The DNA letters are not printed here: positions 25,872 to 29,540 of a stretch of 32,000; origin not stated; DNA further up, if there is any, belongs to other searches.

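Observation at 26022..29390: Giant membrane protein carrying an SGNH domain on a non-AT3 polytopic scaffold with two related jelly-roll-like domains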

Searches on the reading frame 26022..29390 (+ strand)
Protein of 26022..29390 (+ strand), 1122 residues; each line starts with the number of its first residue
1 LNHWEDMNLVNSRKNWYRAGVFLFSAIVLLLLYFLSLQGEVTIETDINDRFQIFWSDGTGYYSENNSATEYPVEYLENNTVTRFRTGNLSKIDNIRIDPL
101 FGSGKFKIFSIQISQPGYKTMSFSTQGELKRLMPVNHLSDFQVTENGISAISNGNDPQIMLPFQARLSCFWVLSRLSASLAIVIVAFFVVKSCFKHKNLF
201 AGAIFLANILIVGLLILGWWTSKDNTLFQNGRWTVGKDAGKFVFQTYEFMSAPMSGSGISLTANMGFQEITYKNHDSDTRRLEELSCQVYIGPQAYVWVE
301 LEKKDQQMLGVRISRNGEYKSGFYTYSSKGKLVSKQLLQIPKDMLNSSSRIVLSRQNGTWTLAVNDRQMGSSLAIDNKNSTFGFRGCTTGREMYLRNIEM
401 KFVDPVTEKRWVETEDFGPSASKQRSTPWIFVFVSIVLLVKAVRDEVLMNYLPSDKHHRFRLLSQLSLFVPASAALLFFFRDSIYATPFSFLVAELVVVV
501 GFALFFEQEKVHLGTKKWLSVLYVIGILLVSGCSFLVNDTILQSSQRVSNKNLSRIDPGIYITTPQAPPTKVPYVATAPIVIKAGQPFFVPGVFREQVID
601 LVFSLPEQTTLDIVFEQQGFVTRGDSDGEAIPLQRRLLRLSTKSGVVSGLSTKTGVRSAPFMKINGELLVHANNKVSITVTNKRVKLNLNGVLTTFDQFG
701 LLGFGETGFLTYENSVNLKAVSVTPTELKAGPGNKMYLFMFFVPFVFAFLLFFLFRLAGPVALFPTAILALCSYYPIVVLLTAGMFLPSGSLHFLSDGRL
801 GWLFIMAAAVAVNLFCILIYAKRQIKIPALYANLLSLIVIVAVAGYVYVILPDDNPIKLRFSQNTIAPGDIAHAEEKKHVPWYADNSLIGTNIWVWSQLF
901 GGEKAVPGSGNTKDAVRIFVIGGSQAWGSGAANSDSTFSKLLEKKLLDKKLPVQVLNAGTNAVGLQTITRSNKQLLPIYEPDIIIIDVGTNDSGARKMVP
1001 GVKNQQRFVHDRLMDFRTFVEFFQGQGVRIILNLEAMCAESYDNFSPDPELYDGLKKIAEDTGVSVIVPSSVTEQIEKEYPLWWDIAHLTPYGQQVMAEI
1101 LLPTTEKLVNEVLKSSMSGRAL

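Call 4: search_protein_families(library=pfam, proteins=[window:26022-29390:+], max_evalue=1)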
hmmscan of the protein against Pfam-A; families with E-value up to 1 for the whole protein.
window:26022-29390:+ (1122 aa): 4 families
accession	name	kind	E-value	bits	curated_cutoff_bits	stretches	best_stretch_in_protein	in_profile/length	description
PF13472.12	Lipase_GDSL_2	-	1e-08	36.3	32.9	1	920-1096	1-178/178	GDSL-like Lipase/Acylhydrolase family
PF00657.28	Lipase_GDSL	-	2.6e-06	28.2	23.6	1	918-1100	1-207/208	GDSL-like Lipase/Acylhydrolase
PF25182.1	NonGDSL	-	0.23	11.2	80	1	911-993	23-107/220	Non-GDSL lipase-like family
PF11141.13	DUF2914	-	0.98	9.6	23.6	0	324-368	6-51/62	Protein of unknown function (DUF2914)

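Call 7: find_homologous_proteins(query=window:26022-29387:+, max_evalue=0.001)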
Query window:26022-29387:+ (1122 aa): 13 proteins with E <= 0.001 among 8000 candidates.
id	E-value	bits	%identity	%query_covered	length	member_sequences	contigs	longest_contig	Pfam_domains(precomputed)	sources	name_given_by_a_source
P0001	0.0e+0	2519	100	99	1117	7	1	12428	PF13472.13,PF00657.29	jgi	-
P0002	0.0e+0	1991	77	99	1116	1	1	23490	PF13472.13,PF00657.29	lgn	-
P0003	0.0e+0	1851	72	99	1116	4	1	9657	PF13472.13,PF00657.29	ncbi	-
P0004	0.0e+0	1687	67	98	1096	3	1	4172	PF13472.13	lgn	-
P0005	0.0e+0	1661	64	99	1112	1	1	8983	PF13472.13,PF00657.29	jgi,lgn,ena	-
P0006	0.0e+0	1621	64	99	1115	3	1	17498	PF13472.13,PF00657.29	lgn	-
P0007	0.0e+0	1319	54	99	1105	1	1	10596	PF13472.13,PF00657.29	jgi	jgi:hypothetical protein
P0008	0.0e+0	1308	55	97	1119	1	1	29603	PF13472.13,PF00657.29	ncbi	-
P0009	0.0e+0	1299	53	99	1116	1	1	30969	PF13472.13,PF00657.29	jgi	-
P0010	1.5e-191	657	37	81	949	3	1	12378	PF13472.13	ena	-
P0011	3.1e-189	649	37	81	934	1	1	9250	PF13472.13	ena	-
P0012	4.2e-143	497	33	82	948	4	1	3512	PF13472.13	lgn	-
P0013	1.3e-133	465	31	80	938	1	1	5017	PF13472.13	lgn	-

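Call 15: find_encoding_contigs(protein=P0009, flank=10000, max_places=3)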
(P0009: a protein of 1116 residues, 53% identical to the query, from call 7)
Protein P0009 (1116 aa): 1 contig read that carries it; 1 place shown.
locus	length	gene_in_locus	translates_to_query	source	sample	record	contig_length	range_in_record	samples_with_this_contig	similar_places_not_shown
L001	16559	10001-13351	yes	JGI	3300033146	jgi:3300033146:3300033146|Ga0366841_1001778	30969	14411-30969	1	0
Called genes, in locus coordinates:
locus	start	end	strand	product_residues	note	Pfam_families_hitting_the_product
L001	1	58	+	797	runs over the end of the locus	PF01564:Spermine_synth (weak)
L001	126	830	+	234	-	PF09359:VTC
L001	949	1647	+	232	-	PF16316:DUF4956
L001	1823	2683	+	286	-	-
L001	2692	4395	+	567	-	PF08757:CotH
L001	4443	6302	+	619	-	-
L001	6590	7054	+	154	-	-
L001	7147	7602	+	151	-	-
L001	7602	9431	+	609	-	PF02543:Carbam_trans_N, PF16861:Carbam_trans_C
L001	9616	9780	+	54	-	PF19451:DUF5989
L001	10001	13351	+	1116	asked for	PF00657:Lipase_GDSL (weak), PF13472:Lipase_GDSL_2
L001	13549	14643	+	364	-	PF03706:LPG_synthase_TM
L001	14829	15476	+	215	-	PF14602:Hexapep_2 (faint), PF25084:LbH_EIF2B (faint), PF25087:GMPPB_C (faint), PF00132:Hexapep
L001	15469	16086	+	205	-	PF00132:Hexapep (weak), PF14602:Hexapep_2 (weak)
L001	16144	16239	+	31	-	-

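Call 17: find_encoding_contigs(protein=P0008, flank=10000, max_places=3)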
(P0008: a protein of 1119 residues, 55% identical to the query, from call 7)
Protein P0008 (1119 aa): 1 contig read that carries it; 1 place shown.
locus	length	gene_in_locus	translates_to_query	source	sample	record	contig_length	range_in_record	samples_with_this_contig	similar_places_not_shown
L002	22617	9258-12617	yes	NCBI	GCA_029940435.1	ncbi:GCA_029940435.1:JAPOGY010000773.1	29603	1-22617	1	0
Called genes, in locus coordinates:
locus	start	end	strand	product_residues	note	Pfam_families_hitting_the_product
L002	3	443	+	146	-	?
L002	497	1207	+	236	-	PF16316:DUF4956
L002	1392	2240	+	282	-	-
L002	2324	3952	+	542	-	PF08757:CotH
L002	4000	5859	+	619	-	-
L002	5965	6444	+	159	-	-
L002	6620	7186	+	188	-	-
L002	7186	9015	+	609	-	PF02543:Carbam_trans_N, PF16861:Carbam_trans_C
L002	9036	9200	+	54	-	PF19451:DUF5989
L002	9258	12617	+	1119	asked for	PF00657:Lipase_GDSL, PF13472:Lipase_GDSL_2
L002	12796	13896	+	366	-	PF03706:LPG_synthase_TM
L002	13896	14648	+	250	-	PF14602:Hexapep_2 (faint), PF25084:LbH_EIF2B (faint), PF25087:GMPPB_C (faint), PF00132:Hexapep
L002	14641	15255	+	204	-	PF00132:Hexapep (weak)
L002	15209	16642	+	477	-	PF04422:FrhB_FdhB_N, PF04432:FrhB_FdhB_C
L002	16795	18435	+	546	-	PF02310:B12-binding, PF04055:Radical_SAM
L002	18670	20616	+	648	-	PF03706:LPG_synthase_TM, PF26550:Tricorn_2nd (weak)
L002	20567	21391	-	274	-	PF00535:Glycos_transf_2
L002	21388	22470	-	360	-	PF01073:3Beta_HSD (weak), PF01370:Epimerase, PF16363:GDP_Man_Dehyd, PF07993:NAD_binding_4, PF16363:GDP_Man_Dehyd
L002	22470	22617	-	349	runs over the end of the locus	PF01073:3Beta_HSD, PF01370:Epimerase, PF02719:Polysacc_synt_2, PF04321:RmlD_sub_bind, PF16363:GDP_Man_Dehyd, PF07993:NAD_binding_4 (weak), PF01370:Epimerase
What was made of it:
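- L001 and L002 have no AT3 gene near the orthologue (calls 15, 17).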

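Call 38: list_cluster_members(proteins=[P0003, P0008, P0054, P0087, P0014, P0011])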
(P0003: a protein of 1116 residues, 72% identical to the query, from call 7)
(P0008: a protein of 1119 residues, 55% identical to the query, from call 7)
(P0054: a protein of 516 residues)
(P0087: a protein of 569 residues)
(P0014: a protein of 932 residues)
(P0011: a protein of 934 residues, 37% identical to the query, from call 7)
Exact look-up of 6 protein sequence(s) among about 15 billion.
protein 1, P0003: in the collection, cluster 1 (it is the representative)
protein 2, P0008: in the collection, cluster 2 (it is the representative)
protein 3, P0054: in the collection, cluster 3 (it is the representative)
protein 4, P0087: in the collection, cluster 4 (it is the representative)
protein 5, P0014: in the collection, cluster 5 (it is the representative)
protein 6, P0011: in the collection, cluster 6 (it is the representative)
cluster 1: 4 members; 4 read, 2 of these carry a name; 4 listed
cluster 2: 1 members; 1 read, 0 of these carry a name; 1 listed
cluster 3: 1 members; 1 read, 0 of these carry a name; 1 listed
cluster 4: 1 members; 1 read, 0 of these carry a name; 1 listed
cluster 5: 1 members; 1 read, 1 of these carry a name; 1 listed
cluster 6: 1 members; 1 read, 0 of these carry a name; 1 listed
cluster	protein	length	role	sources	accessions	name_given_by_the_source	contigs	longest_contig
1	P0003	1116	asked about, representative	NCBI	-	-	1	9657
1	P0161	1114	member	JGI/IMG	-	lysophospholipase L1-like esterase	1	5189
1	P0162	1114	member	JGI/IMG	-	lysophospholipase L1-like esterase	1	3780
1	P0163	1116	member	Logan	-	-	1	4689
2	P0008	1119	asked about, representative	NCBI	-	-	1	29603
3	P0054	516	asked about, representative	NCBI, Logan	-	-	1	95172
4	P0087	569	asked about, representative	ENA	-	-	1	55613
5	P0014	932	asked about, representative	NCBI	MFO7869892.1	MAG: SGNH/GDSL hydrolase family protein [Kiritimatiellia bacterium]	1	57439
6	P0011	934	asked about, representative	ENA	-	-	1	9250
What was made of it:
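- Source annotation calls it a 'lysophospholipase L1-like esterase' (call 38).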

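Call 44: predict_structure(alignment_id=A3)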
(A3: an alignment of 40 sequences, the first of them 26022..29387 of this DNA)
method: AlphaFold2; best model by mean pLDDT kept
length: 1122 residues; sequences in the alignment: 40
mean_pLDDT: 87.0   pTM: 0.78
mean pLDDT of the five models: 87.0, 85.8, 85.4, 82.5, 81.9
residues with pLDDT >= 90: 650; 70-90: 361; 50-70: 72; < 50: 39
segments of 3 or more residues with pLDDT < 50: 1-9, 541-547, 729-733, 864-877
pLDDT, mean of each block of 10 residues (from residue 1): 48 73 83 83 82 85 79 65 86 85 77 86 78 74 79 73 82 84 75 74 92 92 89 93 91 83 94 93 96 95 96 96 96 96 87 96 96 92 95 94 95 92 88 94 93 90 93 90 88 96 88 72 91 75 47 74 88 94 94 93 96 95 92 92 91 83 91 96 90 89 91 95 76 60 92 92 92 94 78 73 95 95 90 95 93 77 43 48 81 89 78 81 94 96 98 95 89 92 96 88 94 97 97 97 93 98 97 96 95 98 98 79 39
secondary structure, 60 per line:
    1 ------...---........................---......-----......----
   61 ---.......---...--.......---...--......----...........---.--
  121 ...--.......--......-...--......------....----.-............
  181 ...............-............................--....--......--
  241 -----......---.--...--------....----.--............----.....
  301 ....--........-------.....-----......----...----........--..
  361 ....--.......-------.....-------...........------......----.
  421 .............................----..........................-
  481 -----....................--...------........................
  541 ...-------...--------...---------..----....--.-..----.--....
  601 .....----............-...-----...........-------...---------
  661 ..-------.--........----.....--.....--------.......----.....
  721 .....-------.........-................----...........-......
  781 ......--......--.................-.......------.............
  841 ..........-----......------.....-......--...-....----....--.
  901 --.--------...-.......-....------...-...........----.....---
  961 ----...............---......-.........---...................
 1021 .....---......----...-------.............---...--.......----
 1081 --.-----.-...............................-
elements in order (helices of 4 or more, strands of 3 or more residues): H13-36 E40-45 E51-56 E67-70 E74-76 E79-85 E94-99 E104-114 E121-123 H126-132 H135-140 E142-144 E147-152 E159-162 H169-195 H197-224 H227-230 E233-235 H246-251 E258-260 E269-272 E280-291 E296-304 E307-314 E322-326 E332-337 E349-356 E359-364 E367-373 E381-385 E393-403 E410-415 H420-449 H454-479 H486-505 H517-543 E562-564 E580-583 E597-605 E610-621 E631-641 E649-651 E673-680 E685-689 E692-696 E705-711 E716-725 H733-741 H743-758 H763-773 H775-786 H789-794 H797-813 H815-821 H828-850 H856-861 H868-872 H874-879 H886-889 H894-897 E916-922 H924-927 H938-948 E953-957 H965-979 E983-988 H990-998 H1002-1025 E1029-1034 H1049-1061 E1065-1067 H1070-1076 H1091-1121
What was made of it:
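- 26058..26129 (+): TM1 (aa 13-36), preceded by R13, K14 and R18, so the N-terminus is probably cytoplasmic. AF2 helix 13-36 (call 44).
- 26139..26507 (+): 'RIDP' all-beta module (aa 40-162), an accessory periplasmic domain. AF2 strands 40-162, pLDDT about 80 (call 44).
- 26694..27278 (+): Domain A (aa 225-419), a LamG/concanavalin-like beta-sandwich. Conserved residues: W233, K237, G266 (Q268 and E269 of the MGFQE motif are near-invariant in the 35-sequence domain-A set), R312, S314, G383-F384 (FGFRG motif). AF2 all-beta, pLDDT >90 (call 44).
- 28572..28766 (+): Conserved pre-SGNH segment (aa 851-915) with the motif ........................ It is specific to the long family. Short helices in the AF2 model, with pLDDT <50 at 864-877 (call 44).
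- On SGNH/GDSL hydrolase superfamily (Pfam Lipase_GDSL_2): AF2 pLDDT >90 in this region (call 44).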
